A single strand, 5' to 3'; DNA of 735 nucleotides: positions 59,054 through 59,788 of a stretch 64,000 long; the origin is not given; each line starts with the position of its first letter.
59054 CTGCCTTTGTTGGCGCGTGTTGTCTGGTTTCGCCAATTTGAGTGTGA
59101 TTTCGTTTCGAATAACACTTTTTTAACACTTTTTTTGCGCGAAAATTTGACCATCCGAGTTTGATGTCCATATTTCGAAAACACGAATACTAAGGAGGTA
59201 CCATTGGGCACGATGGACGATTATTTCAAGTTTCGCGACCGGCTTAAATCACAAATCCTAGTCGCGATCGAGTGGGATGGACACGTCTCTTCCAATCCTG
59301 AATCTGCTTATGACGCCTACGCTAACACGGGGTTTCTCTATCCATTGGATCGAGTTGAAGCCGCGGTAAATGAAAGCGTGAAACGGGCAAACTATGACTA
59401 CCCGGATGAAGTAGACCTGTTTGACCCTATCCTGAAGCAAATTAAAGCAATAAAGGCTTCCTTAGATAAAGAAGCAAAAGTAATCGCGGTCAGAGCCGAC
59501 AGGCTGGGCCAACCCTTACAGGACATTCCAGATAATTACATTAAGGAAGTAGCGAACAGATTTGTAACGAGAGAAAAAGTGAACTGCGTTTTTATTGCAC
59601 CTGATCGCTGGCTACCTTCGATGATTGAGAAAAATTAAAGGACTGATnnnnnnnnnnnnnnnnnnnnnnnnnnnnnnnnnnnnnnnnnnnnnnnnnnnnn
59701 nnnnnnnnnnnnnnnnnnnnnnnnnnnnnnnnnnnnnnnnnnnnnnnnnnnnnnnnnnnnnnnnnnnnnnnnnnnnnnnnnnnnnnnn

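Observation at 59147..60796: Two-gene cassette: 144-aa ORFan tightly coupled to a Shedu-like DUF4263 nuclease (possible new Shedu variant)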

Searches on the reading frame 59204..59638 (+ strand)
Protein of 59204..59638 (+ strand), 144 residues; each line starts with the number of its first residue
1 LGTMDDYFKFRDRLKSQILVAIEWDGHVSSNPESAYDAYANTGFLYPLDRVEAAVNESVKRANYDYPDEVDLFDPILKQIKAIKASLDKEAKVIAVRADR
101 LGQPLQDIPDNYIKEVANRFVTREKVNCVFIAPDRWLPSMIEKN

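Call 3: search_protein_families(library=pfam, proteins=[window:59204-59638:+], max_evalue=1)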
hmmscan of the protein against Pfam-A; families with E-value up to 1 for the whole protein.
window:59204-59638:+ (144 aa): 0 families

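Call 4: search_protein_families(library=padloc, proteins=[window:59204-59638:+], max_evalue=1)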
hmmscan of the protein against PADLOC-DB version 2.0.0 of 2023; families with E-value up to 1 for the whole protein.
window:59204-59638:+ (144 aa): 0 families

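Call 5: find_homologous_proteins(query=window:59204-59638:+, max_evalue=0.01)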
Query window:59204-59638:+ (144 aa): 1 proteins with E <= 0.01 among 16 candidates.
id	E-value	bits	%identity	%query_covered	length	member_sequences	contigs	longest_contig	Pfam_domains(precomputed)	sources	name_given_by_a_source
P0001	1.9e-90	318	100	100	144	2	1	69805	-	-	-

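Call 6: search_protein_families(library=ncbifam, proteins=[window:59204-59638:+], max_evalue=1)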
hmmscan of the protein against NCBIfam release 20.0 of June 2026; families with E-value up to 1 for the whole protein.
window:59204-59638:+ (144 aa): 0 families

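Call 7: search_protein_families(library=phrogs, proteins=[window:59204-59638:+], max_evalue=1)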
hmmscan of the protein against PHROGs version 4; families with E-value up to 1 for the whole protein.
window:59204-59638:+ (144 aa): 1 family
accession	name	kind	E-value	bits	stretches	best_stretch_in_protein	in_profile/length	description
phrog_4911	-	unknown function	0.12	12.7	0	81-100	16-35/51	-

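Call 18: search_protein_representatives(protein=window:59204-59638:+)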
Query: 144 residues. Proteins with E-value up to 0.001 (for the whole library): 14; up to 1e-10: 8; up to 1e-30: 1. The best 14 are listed.
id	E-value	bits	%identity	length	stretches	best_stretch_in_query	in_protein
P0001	6.0e-91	318.0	100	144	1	1-144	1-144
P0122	1.2e-25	106.5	38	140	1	1-141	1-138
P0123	2.5e-21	92.4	38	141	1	4-142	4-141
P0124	2.5e-15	73.0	37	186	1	10-141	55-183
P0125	2.0e-13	66.8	33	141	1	14-140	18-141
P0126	4.1e-11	59.3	30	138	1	12-138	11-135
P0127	5.9e-11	58.8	31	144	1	16-141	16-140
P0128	9.3e-11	58.2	34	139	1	13-140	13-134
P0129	5.8e-09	52.4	33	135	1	9-141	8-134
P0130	8.4e-09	51.8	34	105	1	49-143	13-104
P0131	8.5e-08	48.6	30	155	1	10-142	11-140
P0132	1.6e-04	37.9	24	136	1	9-138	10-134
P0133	3.0e-04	37.1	23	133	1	8-138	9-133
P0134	6.0e-04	36.1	26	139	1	11-140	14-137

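Call 20: find_homologous_proteins(query=A2, max_evalue=0.01)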
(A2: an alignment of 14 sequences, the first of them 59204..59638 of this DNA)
Query A2 (14 sequences) (144 aa, profile of the alignment): 4 proteins with E <= 0.01 among 3362 candidates.
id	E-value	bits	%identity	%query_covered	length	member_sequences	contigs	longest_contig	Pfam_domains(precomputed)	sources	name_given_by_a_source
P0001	8.3e-43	164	100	100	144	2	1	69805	-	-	-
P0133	1.5e-36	144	22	90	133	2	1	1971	-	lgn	-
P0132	2.0e-36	143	22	88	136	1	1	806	-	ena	-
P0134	6.4e-36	142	24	90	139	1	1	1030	-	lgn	-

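Call 22: find_encoding_contigs(protein=P0122, flank=5000, max_places=3)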
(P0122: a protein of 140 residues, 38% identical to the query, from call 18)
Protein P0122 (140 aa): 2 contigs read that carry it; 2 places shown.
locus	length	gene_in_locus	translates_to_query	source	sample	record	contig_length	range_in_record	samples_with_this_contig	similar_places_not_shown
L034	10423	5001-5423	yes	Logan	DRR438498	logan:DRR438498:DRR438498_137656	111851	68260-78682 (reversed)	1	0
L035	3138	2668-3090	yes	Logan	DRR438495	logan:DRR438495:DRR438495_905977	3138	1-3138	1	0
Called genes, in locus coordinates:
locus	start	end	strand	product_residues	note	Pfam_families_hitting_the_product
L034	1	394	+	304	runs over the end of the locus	PF00288:GHMP_kinases_N, PF08544:GHMP_kinases_C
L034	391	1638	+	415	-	PF14821:Thr_synth_N, PF00291:PALP, PF24857:THR4_C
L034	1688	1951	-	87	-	-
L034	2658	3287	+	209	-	PF04326:SLFN_AlbA_2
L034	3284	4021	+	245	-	-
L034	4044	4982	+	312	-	PF04471:Mrr_cat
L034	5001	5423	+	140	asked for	-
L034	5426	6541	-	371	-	PF06965:Na_H_antiport_1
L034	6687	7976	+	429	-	PF00654:Voltage_CLC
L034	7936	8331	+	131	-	PF02641:DUF190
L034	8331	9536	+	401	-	PF00083:Sugar_tr (faint), PF07690:MFS_1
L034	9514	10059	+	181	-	PF00719:Pyrophosphatase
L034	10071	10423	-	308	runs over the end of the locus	PF00023:Ank (faint), PF12796:Ank_2, PF13606:Ank_3 (faint), PF12796:Ank_2, PF13637:Ank_4, PF13857:Ank_5 (weak)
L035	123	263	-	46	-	-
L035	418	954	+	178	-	PF04326:SLFN_AlbA_2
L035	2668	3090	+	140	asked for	-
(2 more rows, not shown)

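Call 23: find_encoding_contigs(protein=P0133, flank=5000, max_places=3)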
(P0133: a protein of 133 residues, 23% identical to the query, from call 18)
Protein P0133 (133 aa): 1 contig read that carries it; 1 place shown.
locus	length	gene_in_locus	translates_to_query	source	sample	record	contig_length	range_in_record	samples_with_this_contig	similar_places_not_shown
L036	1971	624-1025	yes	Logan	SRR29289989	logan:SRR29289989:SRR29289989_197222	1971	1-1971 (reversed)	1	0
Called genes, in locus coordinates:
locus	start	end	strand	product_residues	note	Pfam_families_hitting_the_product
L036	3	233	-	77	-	?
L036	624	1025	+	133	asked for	-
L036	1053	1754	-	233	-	PF13643:DUF4145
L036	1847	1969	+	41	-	?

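Call 24: find_encoding_contigs(protein=P0134, flank=5000, max_places=3)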
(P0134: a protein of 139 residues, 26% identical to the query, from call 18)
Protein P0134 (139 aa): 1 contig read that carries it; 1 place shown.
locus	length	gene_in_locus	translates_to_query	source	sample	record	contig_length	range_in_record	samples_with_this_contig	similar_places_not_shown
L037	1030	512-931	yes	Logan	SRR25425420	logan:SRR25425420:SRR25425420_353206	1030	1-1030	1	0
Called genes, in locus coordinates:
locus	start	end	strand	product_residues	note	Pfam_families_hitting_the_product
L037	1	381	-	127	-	?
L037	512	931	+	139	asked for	-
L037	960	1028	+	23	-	?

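Call 25: find_encoding_contigs(protein=P0123, flank=5000, max_places=3)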
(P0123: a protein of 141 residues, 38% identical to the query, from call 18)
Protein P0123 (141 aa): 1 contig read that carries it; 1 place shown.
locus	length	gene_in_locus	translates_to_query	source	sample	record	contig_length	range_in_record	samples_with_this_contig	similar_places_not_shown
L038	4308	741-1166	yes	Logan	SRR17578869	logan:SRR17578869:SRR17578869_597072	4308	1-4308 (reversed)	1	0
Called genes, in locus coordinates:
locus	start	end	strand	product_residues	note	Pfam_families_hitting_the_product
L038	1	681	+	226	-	?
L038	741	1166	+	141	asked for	-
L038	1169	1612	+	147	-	PF00027:cNMP_binding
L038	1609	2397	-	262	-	PF02625:XdhC_CoxI, PF13478:XdhC_C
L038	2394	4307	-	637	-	?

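Call 26: find_encoding_contigs(protein=P0124, flank=5000, max_places=3)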
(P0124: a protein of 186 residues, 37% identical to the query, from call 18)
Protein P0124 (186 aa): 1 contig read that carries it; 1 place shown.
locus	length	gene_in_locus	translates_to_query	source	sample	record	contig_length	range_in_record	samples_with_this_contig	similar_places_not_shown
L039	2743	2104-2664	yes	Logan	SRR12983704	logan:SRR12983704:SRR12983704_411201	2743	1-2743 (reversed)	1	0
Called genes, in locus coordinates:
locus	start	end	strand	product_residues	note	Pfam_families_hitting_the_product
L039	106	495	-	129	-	PF08291:Peptidase_M15_3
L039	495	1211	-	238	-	PF13365:Trypsin_2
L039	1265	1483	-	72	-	PF10723:RepB-RCR_reg (weak)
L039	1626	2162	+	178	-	-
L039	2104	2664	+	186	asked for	-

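Call 27: find_encoding_contigs(protein=P0125, flank=5000, max_places=3)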
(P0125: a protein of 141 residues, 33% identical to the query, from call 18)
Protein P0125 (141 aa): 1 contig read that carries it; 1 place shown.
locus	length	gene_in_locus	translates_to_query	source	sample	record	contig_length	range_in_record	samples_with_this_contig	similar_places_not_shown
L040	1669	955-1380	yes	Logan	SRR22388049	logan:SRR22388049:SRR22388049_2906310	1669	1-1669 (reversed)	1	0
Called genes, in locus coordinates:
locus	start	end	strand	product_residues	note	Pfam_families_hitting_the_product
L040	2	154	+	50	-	?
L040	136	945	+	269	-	PF01223:Endonuclease_NS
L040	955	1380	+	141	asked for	-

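Call 28: find_encoding_contigs(protein=P0126, flank=5000, max_places=3)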
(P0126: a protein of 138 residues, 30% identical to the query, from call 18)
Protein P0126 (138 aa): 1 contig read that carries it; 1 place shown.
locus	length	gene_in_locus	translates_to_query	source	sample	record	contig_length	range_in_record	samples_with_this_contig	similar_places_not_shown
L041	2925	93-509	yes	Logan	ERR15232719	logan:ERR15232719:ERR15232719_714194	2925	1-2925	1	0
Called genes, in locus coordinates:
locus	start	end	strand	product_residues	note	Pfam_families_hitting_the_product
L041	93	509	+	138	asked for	-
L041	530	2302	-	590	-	PF02463:SMC_N (weak), PF13175:AAA_15, PF13476:AAA_23, PF13514:AAA_27 (weak), PF13555:AAA_29 (faint), PF13304:AAA_21, PF13175:AAA_15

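Call 29: find_encoding_contigs(protein=P0127, flank=5000, max_places=3)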
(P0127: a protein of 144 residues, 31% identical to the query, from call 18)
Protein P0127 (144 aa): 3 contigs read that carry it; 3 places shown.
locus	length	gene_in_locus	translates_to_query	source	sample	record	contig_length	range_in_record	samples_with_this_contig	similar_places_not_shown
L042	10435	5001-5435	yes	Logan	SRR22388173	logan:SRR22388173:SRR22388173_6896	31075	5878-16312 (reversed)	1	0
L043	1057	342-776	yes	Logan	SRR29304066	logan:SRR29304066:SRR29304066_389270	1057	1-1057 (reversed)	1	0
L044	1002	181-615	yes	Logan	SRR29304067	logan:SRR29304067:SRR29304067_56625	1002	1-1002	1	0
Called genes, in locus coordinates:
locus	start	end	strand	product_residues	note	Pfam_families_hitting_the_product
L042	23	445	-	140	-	-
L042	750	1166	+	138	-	PF00072:Response_reg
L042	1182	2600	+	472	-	PF00989:PAS, PF13426:PAS_9, PF00989:PAS, PF13188:PAS_8, PF13426:PAS_9, PF02518:HATPase_c, PF13581:HATPase_c_2 (weak), PF14501:HATPase_c_5 (weak), +3 more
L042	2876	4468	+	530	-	PF12729:4HB_MCP_1, PF00015:MCPsignal, PF04100:Vps53_N (weak)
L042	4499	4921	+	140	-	PF08281:Sigma70_r4_2 (faint), PF13384:HTH_23 (faint), PF13936:HTH_38 (faint), PF07508:Recombinase (weak)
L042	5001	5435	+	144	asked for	-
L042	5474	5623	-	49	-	-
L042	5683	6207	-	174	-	-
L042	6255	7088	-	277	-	PF18159:S_4TM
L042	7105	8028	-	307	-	PF18144:SMODS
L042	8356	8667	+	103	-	PF12844:HTH_19 (weak), PF01381:HTH_3, PF13443:HTH_26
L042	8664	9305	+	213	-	-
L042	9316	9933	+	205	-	-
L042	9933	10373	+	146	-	-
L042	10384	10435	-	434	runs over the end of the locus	PF15515:MvaI_BcnI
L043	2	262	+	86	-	?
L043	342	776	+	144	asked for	-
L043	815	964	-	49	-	-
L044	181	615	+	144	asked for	-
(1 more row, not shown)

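Call 30: find_encoding_contigs(protein=P0128, flank=5000, max_places=3)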
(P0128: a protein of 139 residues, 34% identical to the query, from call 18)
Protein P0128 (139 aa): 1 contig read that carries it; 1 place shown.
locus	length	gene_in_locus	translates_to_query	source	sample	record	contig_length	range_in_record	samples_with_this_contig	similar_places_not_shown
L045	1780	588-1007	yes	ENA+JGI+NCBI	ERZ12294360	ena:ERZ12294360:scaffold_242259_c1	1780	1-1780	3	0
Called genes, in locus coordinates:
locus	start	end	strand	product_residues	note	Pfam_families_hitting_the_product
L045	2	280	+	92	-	?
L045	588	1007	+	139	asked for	-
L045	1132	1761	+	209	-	-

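Call 31: search_protein_families(library=pfam, proteins=[L038:1-681:+, L039:1626-2162:+, L034:3284-4021:+, L034:4044-4982:+, L045:2-280:+, L045:1132-1761:+, L040:136-945:+, L042:4499-4921:+, L037:1-381:-, L038:1169-1612:+], max_evalue=0.1)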
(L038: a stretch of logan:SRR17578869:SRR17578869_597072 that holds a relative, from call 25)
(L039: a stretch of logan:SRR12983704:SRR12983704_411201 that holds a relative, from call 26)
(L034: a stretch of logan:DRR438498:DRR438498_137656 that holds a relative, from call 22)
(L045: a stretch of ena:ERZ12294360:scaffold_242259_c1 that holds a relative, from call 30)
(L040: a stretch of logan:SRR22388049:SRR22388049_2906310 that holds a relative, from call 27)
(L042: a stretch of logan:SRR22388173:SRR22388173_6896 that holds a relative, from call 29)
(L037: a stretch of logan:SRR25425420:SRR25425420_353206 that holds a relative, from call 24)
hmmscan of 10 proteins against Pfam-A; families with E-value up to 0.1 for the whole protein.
L038:1-681:+ (226 aa): 3 families
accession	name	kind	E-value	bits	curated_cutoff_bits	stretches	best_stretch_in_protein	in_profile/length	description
PF00266.25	Aminotran_5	-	1.2e-13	51.3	21.5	1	2-215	156-369/371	Aminotransferase class-V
PF20748.2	RecJ_C_Deinoc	-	0.094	12.9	25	0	141-172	39-70/155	RecJ C-terminal domain, Deinococci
PF22580.2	KYNU_C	-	0.098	13.1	27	0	127-221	1-90/90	Kynureninase C-terminal domain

L039:1626-2162:+ (178 aa): 1 family
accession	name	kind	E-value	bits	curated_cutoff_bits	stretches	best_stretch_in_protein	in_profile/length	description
PF09953.15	DUF2187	-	0.011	16.2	24.7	1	33-85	9-59/60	Uncharacterized protein conserved in bacteria (DUF2187)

L034:3284-4021:+ (245 aa): 0 families

L034:4044-4982:+ (312 aa): 1 family
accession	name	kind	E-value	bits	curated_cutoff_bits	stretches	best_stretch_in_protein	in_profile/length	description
PF04471.18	Mrr_cat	-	5e-10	40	21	1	29-131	6-103/115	Restriction endonuclease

L045:2-280:+ (92 aa): 0 families

L045:1132-1761:+ (209 aa): 0 families

L040:136-945:+ (269 aa): 2 families
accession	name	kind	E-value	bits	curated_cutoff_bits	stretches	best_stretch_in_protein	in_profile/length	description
PF01223.29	Endonuclease_NS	-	7.9e-44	150.4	23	1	53-246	18-219/223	DNA/RNA non-specific endonuclease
PF13930.12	Endonuclea_NS_2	-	0.0035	18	27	1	114-168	53-101/132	DNA/RNA non-specific endonuclease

L042:4499-4921:+ (140 aa): 24 families
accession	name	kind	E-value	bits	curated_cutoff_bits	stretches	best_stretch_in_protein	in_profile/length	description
PF07508.19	Recombinase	-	6.9e-08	33.1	21.1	1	92-137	5-49/102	Recombinase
PF13936.12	HTH_38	-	1.6e-07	31.3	27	1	97-115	13-31/44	Helix-turn-helix domain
PF13384.12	HTH_23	-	4.7e-06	26.7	24.6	1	49-74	14-38/50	Homeodomain-like domain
PF08281.18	Sigma70_r4_2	-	1.5e-05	24.9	25.7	0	103-115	25-37/54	Sigma-70, region 4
PF08279.18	HTH_11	-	5.4e-05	23.4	25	1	51-75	12-37/55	HTH domain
PF04545.22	Sigma70_r4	-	0.00013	21.9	24.1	0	51-73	18-40/50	Sigma-70, region 4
PF13551.12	HTH_29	-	0.00017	22.1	28.1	1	50-74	8-33/64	Winged helix-turn helix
PF07750.17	GcrA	-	0.00062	20.6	26.9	0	94-116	8-30/155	GcrA cell cycle regulator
PF13518.12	HTH_28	-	0.001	19.6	25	0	49-71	8-30/52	Helix-turn-helix domain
PF02796.21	HTH_7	-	0.0012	19.4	23.8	1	89-115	6-32/45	Helix-turn-helix domain of resolvase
PF24657.1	DUF7646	-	0.0021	18.4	27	0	82-116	8-42/85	Domain of unknown function (DUF7646)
PF15978.11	TnsD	-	0.0025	17.3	32.4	1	34-120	188-262/355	Tn7-like transposition protein D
PF00196.25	GerE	-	0.003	17.6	23.5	0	49-71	13-35/57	Bacterial regulatory proteins, luxR family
PF13412.12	HTH_24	-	0.0064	16.5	21.9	0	92-115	7-28/48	Winged helix-turn-helix DNA-binding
PF13411.12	MerR_1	-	0.011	16.3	21.6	0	93-116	45-68/69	MerR HTH family regulatory protein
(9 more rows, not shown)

L037:1-381:- (127 aa): 0 families

L038:1169-1612:+ (147 aa): 2 families
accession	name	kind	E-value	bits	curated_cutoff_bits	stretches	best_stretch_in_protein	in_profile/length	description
PF00027.35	cNMP_binding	-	2e-16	60.2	27.5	1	36-113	6-88/89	Cyclic nucleotide-binding domain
PF25562.1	CNBH_CNNM2_C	-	0.037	14.1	27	1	33-61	59-87/172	Metal transporter CNNM2-like, C-terminal CNBH domain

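Call 39: predict_structure(alignment_id=A2)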
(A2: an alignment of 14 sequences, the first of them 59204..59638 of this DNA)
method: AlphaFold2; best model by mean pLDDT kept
length: 144 residues; sequences in the alignment: 14
mean_pLDDT: 92.1   pTM: 0.84
mean pLDDT of the five models: 92.1, 91.6, 91.6, 91.2, 91.1
residues with pLDDT >= 90: 122; 70-90: 16; 50-70: 4; < 50: 2
segments of 3 or more residues with pLDDT < 50: none
pLDDT, mean of each block of 10 residues (from residue 1): 86 97 89 92 94 94 91 95 96 95 95 97 96 88 53
secondary structure, 60 per line:
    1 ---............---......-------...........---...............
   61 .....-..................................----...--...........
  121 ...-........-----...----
elements in order: H4-15 E19-24 H32-42 H48-65 H67-100 H110-123 H125-128 E129-132

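Call 43: search_solved_structures(query=A2, max_evalue=10)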
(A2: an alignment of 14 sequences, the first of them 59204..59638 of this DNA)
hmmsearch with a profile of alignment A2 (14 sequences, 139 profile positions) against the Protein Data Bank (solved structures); distinct sequences matched with E-value up to 10: 77 (the best 60 are shown).
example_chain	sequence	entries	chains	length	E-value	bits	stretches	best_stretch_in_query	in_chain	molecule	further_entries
8qae_A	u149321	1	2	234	0.0025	21.4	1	48-106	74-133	sc-apCC-6-SLLA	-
1rv0_I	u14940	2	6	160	0.17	15.5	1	24-86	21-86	hemagglutinin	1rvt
9mtg_B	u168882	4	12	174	0.24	15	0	24-86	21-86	Hemagglutinin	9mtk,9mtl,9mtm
9lv2_B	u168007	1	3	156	0.25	14.9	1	24-86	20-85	Hemagglutinin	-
7x6o_B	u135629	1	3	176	0.26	14.9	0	24-86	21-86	Hemagglutinin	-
1ruy_I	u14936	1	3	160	0.27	14.8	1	24-87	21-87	hemagglutinin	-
9e5c_7s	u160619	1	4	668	0.28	14.7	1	46-88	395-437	Outer dynein arm docking complex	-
4lxv_B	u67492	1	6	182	0.29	14.7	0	24-86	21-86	Hemagglutinin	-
4jtx_B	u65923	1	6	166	0.3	14.7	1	24-87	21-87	Hemagglutinin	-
9n7q_a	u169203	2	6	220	0.31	14.6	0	24-86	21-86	H1 HA2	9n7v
4jug_B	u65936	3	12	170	0.31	14.6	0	24-88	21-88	Hemagglutinin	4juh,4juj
1ruz_I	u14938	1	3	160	0.31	14.6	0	24-88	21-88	hemagglutinin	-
9n5z_F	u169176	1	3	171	0.32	14.6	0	24-86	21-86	Hemagglutinin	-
4ju0_B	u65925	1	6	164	0.32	14.6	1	24-87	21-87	Hemagglutinin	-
4jtv_B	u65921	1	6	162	0.32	14.6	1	24-87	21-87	Hemagglutinin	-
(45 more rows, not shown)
